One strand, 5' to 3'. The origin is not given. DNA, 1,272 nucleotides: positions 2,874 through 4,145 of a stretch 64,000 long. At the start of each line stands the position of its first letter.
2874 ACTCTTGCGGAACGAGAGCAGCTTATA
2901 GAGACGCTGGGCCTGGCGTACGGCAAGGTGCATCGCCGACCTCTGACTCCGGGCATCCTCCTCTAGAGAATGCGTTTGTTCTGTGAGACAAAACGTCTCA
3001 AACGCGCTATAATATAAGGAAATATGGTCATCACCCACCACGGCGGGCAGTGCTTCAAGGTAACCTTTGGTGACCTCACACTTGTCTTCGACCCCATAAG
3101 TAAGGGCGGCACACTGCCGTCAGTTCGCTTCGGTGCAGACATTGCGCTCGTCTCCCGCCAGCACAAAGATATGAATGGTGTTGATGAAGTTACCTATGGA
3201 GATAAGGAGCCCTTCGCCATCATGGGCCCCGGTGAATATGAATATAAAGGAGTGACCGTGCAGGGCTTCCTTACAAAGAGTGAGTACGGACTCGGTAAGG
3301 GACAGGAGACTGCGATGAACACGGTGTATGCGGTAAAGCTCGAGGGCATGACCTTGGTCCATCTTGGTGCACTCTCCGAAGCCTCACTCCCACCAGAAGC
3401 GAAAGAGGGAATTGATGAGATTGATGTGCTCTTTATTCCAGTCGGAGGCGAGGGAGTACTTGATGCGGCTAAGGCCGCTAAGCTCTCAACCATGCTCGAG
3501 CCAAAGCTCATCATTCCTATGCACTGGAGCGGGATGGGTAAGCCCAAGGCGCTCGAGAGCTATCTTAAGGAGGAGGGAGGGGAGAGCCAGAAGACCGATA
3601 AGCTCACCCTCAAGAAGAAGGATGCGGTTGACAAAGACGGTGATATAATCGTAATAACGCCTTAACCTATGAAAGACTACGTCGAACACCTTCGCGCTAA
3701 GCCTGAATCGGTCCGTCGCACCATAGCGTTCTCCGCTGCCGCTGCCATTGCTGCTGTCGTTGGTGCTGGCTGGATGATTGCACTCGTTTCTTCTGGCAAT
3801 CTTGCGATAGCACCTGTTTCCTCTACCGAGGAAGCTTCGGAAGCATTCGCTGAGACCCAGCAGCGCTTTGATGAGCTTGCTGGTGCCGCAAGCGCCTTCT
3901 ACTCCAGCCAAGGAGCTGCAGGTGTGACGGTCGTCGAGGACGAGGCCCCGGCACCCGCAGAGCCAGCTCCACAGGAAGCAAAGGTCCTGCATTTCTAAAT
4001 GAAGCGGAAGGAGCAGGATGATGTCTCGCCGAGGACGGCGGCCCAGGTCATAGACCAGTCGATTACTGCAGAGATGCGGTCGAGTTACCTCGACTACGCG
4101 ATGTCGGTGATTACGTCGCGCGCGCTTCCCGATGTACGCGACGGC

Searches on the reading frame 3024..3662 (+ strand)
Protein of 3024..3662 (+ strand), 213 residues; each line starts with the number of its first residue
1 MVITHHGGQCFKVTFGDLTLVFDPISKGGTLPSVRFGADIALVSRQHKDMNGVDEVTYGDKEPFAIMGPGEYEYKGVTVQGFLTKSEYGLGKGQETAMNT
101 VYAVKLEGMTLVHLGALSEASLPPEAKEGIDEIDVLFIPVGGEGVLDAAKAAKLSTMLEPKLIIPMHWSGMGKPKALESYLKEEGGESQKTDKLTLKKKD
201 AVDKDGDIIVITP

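Call 4: search_protein_families(library=pfam, proteins=[window:3024-3662:+], max_evalue=1)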
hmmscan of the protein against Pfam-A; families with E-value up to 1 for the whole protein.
window:3024-3662:+ (213 aa): 2 families
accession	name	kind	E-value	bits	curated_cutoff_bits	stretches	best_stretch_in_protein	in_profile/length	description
PF13483.12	Lactamase_B_3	-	5.9e-28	98.3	24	1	3-167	2-160/160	Beta-lactamase superfamily domain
PF12706.13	Lactamase_B_2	-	6.5e-05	23.1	27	1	56-168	88-200/200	Beta-lactamase superfamily domain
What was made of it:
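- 3024..3665 (+): MBL-fold protein (Lactamase_B_3); right conserved core gene. Pfam E=5.9e-28 (call 4).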

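Call 60: find_related_loci(query=window:3024-3662:+, collection=metagenome_contigs, flank=6000)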
Query window:3024-3662:+ (213 aa) in metagenome_contigs; peptide patterns used: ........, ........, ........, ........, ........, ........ (x = any residue, [..] = any of these).
410 stretches matched a pattern; 316 encode a relative of the query (tblastn E <= 1e-3); the best 80 are kept; 80 distinct loci.
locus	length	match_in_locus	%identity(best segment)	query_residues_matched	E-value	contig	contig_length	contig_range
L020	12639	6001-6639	85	1-213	2e-121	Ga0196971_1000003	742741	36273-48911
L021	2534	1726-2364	84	1-213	1e-126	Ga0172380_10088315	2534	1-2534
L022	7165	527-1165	85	1-213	1e-120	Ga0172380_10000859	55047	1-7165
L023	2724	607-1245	83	1-213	2e-123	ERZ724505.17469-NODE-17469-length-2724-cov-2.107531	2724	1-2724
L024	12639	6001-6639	88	1-213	3e-117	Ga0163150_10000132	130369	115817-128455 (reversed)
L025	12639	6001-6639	88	1-213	3e-117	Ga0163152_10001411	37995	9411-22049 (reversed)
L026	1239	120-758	78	1-213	6e-126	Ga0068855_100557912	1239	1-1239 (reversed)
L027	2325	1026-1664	80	1-213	5e-120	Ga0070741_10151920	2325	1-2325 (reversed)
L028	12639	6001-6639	80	1-213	3e-114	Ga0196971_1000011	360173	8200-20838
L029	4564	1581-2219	86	1-213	3e-114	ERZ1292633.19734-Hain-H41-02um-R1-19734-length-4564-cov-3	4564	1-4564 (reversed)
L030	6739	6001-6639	86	1-213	1e-113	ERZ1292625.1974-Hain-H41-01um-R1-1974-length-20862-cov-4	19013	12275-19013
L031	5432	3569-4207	78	1-213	2e-113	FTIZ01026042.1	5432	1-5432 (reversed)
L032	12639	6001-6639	81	1-213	5e-113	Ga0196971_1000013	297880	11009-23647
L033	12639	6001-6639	76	1-213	4e-112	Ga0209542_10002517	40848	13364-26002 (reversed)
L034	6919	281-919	77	1-213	3e-112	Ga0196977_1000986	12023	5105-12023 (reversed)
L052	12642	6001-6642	76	1-213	6e-108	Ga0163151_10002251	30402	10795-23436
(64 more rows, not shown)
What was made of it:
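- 3024..3665 (+): 316 relatives were found; the 80 kept are 70-88% identical (call 60).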

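Call 66: search_protein_families(library=pfam, proteins=[L052:4263-5345:-, L024:3848-4753:+, L030:5126-5833:+, L030:4035-4706:+, L024:4805-5380:+, L024:5436-5918:-, L030:4742-5041:-, L052:3658-4068:-, L052:5341-5703:+, L024:3494-3709:-], max_evalue=0.1)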
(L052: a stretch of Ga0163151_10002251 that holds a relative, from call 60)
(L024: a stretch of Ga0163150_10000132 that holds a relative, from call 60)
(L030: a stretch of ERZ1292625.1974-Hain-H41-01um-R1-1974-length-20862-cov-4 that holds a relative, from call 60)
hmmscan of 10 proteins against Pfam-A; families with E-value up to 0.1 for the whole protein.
L052:4263-5345:- (360 aa): 0 families

L024:3848-4753:+ (302 aa): 2 families
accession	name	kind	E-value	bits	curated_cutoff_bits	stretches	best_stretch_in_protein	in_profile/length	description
PF13462.12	Thioredoxin_4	-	6.5e-06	26.9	23.2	1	128-278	6-148/165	Thioredoxin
PF01323.26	DSBA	-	0.0017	18.6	25.6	0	248-294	146-188/191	DSBA-like thioredoxin domain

L030:5126-5833:+ (236 aa): 0 families

L030:4035-4706:+ (224 aa): 0 families

L024:4805-5380:+ (192 aa): 0 families

L024:5436-5918:- (160 aa): 1 family
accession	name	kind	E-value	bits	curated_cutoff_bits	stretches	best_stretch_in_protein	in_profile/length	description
PF06983.19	3-dmu-9_3-mt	-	9.8e-50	168.4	24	1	6-121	2-116/116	3-demethylubiquinone-9 3-methyltransferase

L030:4742-5041:- (99 aa): 0 families

L052:3658-4068:- (136 aa): 0 families

L052:5341-5703:+ (121 aa): 0 families

L024:3494-3709:- (71 aa): 0 families

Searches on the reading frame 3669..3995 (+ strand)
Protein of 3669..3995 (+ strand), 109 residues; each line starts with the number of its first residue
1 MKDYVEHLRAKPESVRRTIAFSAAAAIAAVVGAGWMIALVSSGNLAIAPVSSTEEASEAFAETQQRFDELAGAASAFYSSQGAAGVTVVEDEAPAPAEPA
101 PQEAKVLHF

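Call 4: search_protein_families(library=pfam, proteins=[window:3669-3995:+], max_evalue=1)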
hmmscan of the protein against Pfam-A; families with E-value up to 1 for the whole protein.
window:3669-3995:+ (109 aa): 2 families
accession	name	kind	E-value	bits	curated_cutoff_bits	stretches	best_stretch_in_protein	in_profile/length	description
PF25631.1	Inovirus_capsid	-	0.19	12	27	1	20-40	7-27/41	Inovirus capsid protein family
PF10099.14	RskA_C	-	0.27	11.9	29.4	1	23-98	4-74/135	Anti-sigma-K factor rskA, C-terminal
